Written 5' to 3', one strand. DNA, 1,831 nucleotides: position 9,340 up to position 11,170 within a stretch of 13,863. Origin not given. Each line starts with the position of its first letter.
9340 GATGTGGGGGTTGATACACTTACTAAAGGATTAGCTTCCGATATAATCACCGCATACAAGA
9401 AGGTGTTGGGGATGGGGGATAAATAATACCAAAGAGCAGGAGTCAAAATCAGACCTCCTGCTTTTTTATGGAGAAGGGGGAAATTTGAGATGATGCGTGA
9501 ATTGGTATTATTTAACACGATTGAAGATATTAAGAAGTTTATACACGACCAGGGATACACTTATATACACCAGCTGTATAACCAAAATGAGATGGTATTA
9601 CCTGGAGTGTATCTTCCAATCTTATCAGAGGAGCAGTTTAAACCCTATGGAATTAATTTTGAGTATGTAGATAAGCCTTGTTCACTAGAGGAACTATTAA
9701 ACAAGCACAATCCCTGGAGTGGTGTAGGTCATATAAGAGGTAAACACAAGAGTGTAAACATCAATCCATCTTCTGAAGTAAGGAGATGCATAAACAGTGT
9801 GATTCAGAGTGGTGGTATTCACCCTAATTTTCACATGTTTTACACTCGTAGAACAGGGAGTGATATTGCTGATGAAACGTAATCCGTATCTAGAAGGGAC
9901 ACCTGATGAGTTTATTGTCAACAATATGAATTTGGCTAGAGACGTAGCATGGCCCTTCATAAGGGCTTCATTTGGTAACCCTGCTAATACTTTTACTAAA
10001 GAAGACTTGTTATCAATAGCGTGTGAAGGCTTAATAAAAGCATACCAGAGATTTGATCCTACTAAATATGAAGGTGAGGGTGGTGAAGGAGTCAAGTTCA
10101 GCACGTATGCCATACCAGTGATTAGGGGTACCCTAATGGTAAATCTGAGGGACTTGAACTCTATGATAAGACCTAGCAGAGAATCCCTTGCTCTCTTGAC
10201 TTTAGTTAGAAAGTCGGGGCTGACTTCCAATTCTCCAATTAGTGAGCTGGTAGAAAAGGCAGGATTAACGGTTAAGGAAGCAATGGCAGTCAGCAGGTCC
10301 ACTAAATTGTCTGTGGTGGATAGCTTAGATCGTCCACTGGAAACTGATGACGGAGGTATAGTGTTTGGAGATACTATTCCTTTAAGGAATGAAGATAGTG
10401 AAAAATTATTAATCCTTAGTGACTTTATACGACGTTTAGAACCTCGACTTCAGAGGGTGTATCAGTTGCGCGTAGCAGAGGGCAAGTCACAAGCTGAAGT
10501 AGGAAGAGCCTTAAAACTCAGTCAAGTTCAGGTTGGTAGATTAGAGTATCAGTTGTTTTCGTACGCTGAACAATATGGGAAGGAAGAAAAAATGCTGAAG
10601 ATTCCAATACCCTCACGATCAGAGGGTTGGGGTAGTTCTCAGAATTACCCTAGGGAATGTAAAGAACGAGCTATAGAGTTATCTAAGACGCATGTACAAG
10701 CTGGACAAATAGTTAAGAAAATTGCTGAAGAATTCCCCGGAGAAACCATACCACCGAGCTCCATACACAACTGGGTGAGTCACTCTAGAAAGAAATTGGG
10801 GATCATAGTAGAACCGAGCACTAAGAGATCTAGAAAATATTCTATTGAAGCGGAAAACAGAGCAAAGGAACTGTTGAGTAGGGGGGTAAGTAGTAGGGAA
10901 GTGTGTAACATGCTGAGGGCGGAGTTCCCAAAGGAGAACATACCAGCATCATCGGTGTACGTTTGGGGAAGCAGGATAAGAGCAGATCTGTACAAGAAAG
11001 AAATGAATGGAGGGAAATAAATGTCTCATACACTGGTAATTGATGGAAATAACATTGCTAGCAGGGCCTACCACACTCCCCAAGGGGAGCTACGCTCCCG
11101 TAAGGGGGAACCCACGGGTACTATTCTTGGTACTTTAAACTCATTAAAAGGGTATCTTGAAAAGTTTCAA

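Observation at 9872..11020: Sigma factor fused to two tandem transposase-like HTH modules, with an internal RBS that could also express them separately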

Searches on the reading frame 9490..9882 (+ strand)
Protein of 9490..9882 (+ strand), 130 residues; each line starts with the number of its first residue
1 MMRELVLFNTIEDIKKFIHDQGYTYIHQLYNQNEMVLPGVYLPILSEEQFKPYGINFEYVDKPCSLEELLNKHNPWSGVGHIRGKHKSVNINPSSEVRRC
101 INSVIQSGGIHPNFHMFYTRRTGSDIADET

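Call 5: search_protein_families(library=pfam, proteins=[window:9490-9882:+], max_evalue=1)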
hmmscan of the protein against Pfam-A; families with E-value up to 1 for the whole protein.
window:9490-9882:+ (130 aa): 0 families

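Call 6: search_protein_families(library=phrogs, proteins=[window:9490-9882:+], max_evalue=0.1)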
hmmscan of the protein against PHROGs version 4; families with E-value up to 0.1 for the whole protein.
window:9490-9882:+ (130 aa): 0 families

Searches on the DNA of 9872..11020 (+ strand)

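Call 84: search_rna_families(sources=[L004], threshold=gathering)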
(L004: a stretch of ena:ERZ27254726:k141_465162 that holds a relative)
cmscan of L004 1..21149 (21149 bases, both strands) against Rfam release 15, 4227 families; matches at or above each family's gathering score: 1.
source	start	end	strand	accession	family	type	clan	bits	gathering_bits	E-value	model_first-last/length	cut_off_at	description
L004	17842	17913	+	RF00005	tRNA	Gene; tRNA;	CL00001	63.2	29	7.7e-12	1-71/71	no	tRNA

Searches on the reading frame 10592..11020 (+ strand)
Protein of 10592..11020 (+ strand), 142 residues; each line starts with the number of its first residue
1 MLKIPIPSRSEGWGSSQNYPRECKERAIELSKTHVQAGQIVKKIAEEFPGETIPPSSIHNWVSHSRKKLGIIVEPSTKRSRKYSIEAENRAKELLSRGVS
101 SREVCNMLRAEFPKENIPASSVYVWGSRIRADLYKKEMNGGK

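Call 5: search_protein_families(library=pfam, proteins=[window:10592-11020:+], max_evalue=1)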
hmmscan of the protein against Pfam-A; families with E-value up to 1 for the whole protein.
window:10592-11020:+ (142 aa): 4 families
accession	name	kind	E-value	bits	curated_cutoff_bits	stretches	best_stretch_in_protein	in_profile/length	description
PF01527.26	HTH_Tnp_1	-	0.0018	18.9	24.1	1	18-69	6-51/75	Transposase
PF16087.11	DUF4817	-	0.0027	17.8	22.6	0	100-121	18-39/55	Helix-turn-helix domain (DUF4817)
PF01862.21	PvlArgDC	-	0.013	15.8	22.7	1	19-99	42-128/161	Pyruvoyl-dependent arginine decarboxylase (PvlArgDC)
PF17038.10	CBP_BcsN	-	0.16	11.8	25.6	0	26-57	58-86/186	Cellulose biosynthesis protein BcsN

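Call 6: search_protein_families(library=phrogs, proteins=[window:10592-11020:+], max_evalue=0.1)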
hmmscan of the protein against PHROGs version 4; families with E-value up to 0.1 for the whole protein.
window:10592-11020:+ (142 aa): 2 families
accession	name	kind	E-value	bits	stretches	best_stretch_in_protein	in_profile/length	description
phrog_1482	-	head and packaging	0.045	14.3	0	75-127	7-53/147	terminase small subunit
phrog_34102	-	unknown function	0.046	14.9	0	90-137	27-70/122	-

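Call 24: search_protein_representatives(protein=window:10592-11017:+)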
Query: 142 residues. Proteins with E-value up to 0.001 (for the whole library): 6; up to 1e-10: 2; up to 1e-30: 1. The best 6 are listed.
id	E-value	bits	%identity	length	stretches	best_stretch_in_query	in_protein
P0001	4.8e-87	305.6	100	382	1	1-142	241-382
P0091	2.4e-11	60.5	33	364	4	24-122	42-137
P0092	2.0e-07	47.8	36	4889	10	25-57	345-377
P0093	1.1e-05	42.1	33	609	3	17-121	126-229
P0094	2.8e-05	40.9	30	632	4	36-84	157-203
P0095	2.6e-04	37.7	31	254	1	39-128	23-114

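Call 26: find_homologous_proteins(query=window:10592-11017:+, max_evalue=0.01)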
Query window:10592-11017:+: 17 candidates shared short words with the query, none scored E <= 0.01.

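Call 30: search_solved_structures(query=window:10592-11017:+, max_evalue=10, show_alignments=2)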
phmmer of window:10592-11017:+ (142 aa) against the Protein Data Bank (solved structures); distinct sequences matched with E-value up to 10: 0.

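Call 46: predict_structure(alignment_id=A4)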
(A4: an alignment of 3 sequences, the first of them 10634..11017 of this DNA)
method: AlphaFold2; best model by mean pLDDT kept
length: 128 residues; sequences in the alignment: 3
mean_pLDDT: 79.6   pTM: 0.44
mean pLDDT of the five models: 79.6, 79.1, 76.3, 75.9, 75.3
residues with pLDDT >= 90: 14; 70-90: 93; 50-70: 10; < 50: 11
segments of 3 or more residues with pLDDT < 50: 60-66
pLDDT, mean of each block of 10 residues (from residue 1): 69 87 86 82 86 72 57 88 90 89 85 82 57
secondary structure, 60 per line:
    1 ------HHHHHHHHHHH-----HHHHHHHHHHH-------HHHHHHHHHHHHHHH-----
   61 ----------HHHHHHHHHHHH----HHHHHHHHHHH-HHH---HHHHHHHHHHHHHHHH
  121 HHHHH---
elements in order: H7-17 H23-33 H41-55 H71-82 H87-97 H105-125

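Call 48: fold_search(model_id=the predicted structure, library=pdb)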
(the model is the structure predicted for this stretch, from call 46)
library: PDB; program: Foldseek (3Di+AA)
matches with E <= 10: 210; with E <= 0.001: 0
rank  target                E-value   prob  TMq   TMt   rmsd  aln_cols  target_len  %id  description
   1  6pax_A                1.4e-01  0.80  0.36  0.35   9.7       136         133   15  CRYSTAL STRUCTURE OF THE HUMAN PAX-6 PAIRED DOMAIN-DNA COMPLEX REVEALS A GENERAL MODEL FOR PAX PROTEIN-DNA INTERACTION (released 1999-07-13)
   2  7svw_B                1.8e-01  0.66  0.38  0.15  10.0       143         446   13  Strand-transfer complex of TnsB from ShCAST (released 2022-08-10)
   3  4fcy_A                2.4e-01  0.51  0.29  0.10  13.8       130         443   10  Crystal structure of the bacteriophage Mu transpososome (released 2012-11-07)
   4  7s03_A                2.5e-01  0.63  0.31  0.36   9.5       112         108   12  DNA-binding domain of human SETMAR in complex with Hsmar1 terminal inverted repeat (TIR) DNA (released 2022-08-03)
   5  1k78_A                2.8e-01  0.60  0.34  0.35  10.6       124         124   16  Pax5(1-149)+Ets-1(331-440)+DNA (released 2002-01-04)
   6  4fcy_B                3.0e-01  0.51  0.30  0.09  13.1       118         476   12  Crystal structure of the bacteriophage Mu transpososome (released 2012-11-07)
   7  8ea3_X                4.5e-01  0.54  0.39  0.14   9.8       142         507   13  V-K CAST Transpososome from Scytonema hofmanni, major configuration (released 2022-11-30)
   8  4xvn_F                4.5e-01  0.28  0.29  0.28  13.0       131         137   11  Crystal structure of the small terminase from thermophilic phage G20C (released 2016-02-10)
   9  8rdu_R                5.7e-01  0.35  0.34  0.13  10.2       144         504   14  Conformational Landscape of the Type V-K CRISPR-associated TransposonIntegration Assembly CAST V-K composite map (released 2024-06-19)
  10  4xvn_C                6.8e-01  0.30  0.32  0.32  12.9       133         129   12  Crystal structure of the small terminase from thermophilic phage G20C (released 2016-02-10)
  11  4xvn_A                6.8e-01  0.28  0.31  0.31  12.9       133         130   12  Crystal structure of the small terminase from thermophilic phage G20C (released 2016-02-10)
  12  4xvn_E                7.2e-01  0.20  0.29  0.28  12.8       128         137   11  Crystal structure of the small terminase from thermophilic phage G20C (released 2016-02-10)
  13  6v1i_A                8.6e-01  0.23  0.31  0.29  13.0       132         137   12  Cryo-EM reconstruction of the thermophilic bacteriophage P74-26 small terminase- symmetric (released 2020-02-12)
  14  2rn7_MODEL_1_A        9.1e-01  0.51  0.29  0.33   3.9        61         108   16  NMR solution structure of TnpE protein from Shigella flexneri. Northeast Structural Genomics Target SfR125 (released 2008-01-15)
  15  9o17_AQ               9.7e-01  0.23  0.32  0.29   8.6       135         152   12  Cryo-EM structure of Methanosarcina acetivorans 70S ribosome (released 2025-09-24)
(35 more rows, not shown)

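Call 60: search_protein_families(library=pfam, proteins=[P0093, P0091, P0095], max_evalue=0.01)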
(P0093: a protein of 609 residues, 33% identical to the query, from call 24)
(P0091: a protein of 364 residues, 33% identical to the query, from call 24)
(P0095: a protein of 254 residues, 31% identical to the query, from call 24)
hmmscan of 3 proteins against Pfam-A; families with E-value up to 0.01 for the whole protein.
P0093 (609 aa): 2 families
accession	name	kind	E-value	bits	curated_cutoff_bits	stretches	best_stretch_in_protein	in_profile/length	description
PF13565.12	HTH_32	-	2.5e-07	31.6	33.7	1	109-173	3-72/73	Homeodomain-like domain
PF22181.1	TarS_linker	-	0.00064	20.5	27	0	157-204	18-63/100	Glycosyl transferase TarS linker domain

P0091 (364 aa): 22 families
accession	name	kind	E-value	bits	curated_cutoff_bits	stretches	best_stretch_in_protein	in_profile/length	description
PF07750.17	GcrA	-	9.9e-21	75.2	26.9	1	97-147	2-46/155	GcrA cell cycle regulator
PF13565.12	HTH_32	-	6.2e-16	59.1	33.7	2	263-318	8-63/73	Homeodomain-like domain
PF13936.12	HTH_38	-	2.8e-12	46.6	27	1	292-312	11-31/44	Helix-turn-helix domain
PF24625.1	DUF7626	-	6.4e-10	39.1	27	0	166-190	5-29/55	Domain of unknown function (DUF7626)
PF13384.12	HTH_23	-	1.5e-09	37.8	24.6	0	102-124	6-28/50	Homeodomain-like domain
PF19610.4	DUF6115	-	1.7e-09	38.6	27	0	208-313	17-122/134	Family of unknown function (DUF6115)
PF02796.21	HTH_7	-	2.1e-08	34.6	23.8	0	98-124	6-32/45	Helix-turn-helix domain of resolvase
PF08281.18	Sigma70_r4_2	-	7.3e-08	32.4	25.7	0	300-312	25-37/54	Sigma-70, region 4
PF08004.16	DUF1699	-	2.4e-07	30.9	33.4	0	32-65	84-117/130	Protein of unknown function (DUF1699)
PF07508.19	Recombinase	-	4.4e-07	30.5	21.1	0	292-320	8-36/102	Recombinase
PF20075.5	DUF6471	-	5.3e-07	29.9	26.8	1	295-332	11-46/65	Domain of unknown function (DUF6471)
PF22194.2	F-93_WHD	-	0.0001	22.8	28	0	49-75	8-34/62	F-93, winged-helix domain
PF01527.26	HTH_Tnp_1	-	0.00012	22.7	24.1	0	281-312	2-34/75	Transposase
PF13411.12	MerR_1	-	0.00014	22.3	21.6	0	263-313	19-68/69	MerR HTH family regulatory protein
PF10074.15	RovC_DNA-bd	-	0.00018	22.5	26.4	0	293-316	49-69/107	T6SS, Transcription factor, DNA binding domain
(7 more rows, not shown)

P0095 (254 aa): 1 family
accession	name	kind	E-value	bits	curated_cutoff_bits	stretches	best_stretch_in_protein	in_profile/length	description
PF13565.12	HTH_32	-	0.00048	21.1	33.7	0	108-141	2-31/73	Homeodomain-like domain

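Call 64: find_related_loci(query=A4, collection=viral_contigs, flank=3000)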
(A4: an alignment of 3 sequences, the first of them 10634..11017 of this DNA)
Query A4 (128 aa) in viral_contigs; peptide patterns used: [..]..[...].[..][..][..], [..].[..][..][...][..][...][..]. (x = any residue, [..] = any of these).
297 stretches matched a pattern, but none encodes a relative of the query by tblastn (E <= 1e-3).

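Call 65: find_related_loci(query=A4, collection=metagenome_contigs, flank=3000)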
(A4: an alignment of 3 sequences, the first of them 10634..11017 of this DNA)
Query A4 (128 aa) in metagenome_contigs; peptide patterns used: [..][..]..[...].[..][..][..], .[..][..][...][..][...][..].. (x = any residue, [..] = any of these).
599 stretches matched a pattern, but none encodes a relative of the query by tblastn (E <= 1e-3).

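Call 87: fold_search(model_id=the predicted structure, library=viral)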
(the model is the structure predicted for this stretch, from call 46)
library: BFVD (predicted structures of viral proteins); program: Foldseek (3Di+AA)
matches with E <= 10: 522; with E <= 0.001: 0
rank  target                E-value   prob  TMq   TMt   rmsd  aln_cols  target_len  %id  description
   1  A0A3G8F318            1.2e-02  0.97  0.32  0.35   7.6       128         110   20  Uncharacterized protein [Escherichia phage Skarpretter]
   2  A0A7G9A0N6            2.0e-02  0.87  0.27  0.30   8.6       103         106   27  (no name in the UniProt tables at hand)
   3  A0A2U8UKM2            3.6e-02  0.60  0.22  0.23  15.6       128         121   18  Helix-turn-helix DNA binding protein [Gordonia phage Sour]
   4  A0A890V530            5.1e-02  0.75  0.30  0.32  12.9       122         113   20  (no name in the UniProt tables at hand)
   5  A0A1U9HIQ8            5.5e-02  0.94  0.39  0.23   6.3       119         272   19  (no name in the UniProt tables at hand)
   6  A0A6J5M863            6.5e-02  0.75  0.30  0.28  12.3       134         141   11  Uncharacterized protein [uncultured Caudovirales phage]
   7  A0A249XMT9            7.3e-02  0.77  0.31  0.19  14.6       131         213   15  4Fe-4S Wbl-type domain-containing protein [Mycobacterium phage Geralt]
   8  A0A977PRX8            7.3e-02  0.57  0.24  0.20   9.9       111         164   22  (no name in the UniProt tables at hand)
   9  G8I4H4                8.7e-02  0.51  0.27  0.15  15.2       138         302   18  Uncharacterized protein [Mycobacterium phage DS6A]
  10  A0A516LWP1            9.2e-02  0.66  0.29  0.20  14.6       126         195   18  (no name in the UniProt tables at hand)
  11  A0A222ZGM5            9.8e-02  0.72  0.34  0.37  11.4       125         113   18  Helix-turn-helix DNA-binding domain protein [Arthrobacter phage Abidatro]
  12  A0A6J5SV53            1.1e-01  0.82  0.34  0.16   9.8       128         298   13  Uncharacterized protein [uncultured Caudovirales phage]
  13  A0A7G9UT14            1.2e-01  0.87  0.35  0.04  20.9       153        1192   16  NAD(+)--protein-arginine ADP-ribosyltransferase [Xanthomonas phage Xp12]
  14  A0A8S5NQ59            1.2e-01  0.82  0.30  0.26  10.0       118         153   11  Helix-turn-helix protein [Myoviridae sp. ctj3P51]
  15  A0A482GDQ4            1.2e-01  0.72  0.30  0.26   9.5       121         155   17  Uncharacterized protein [Escherichia phage vB_EcoM_Goslar]
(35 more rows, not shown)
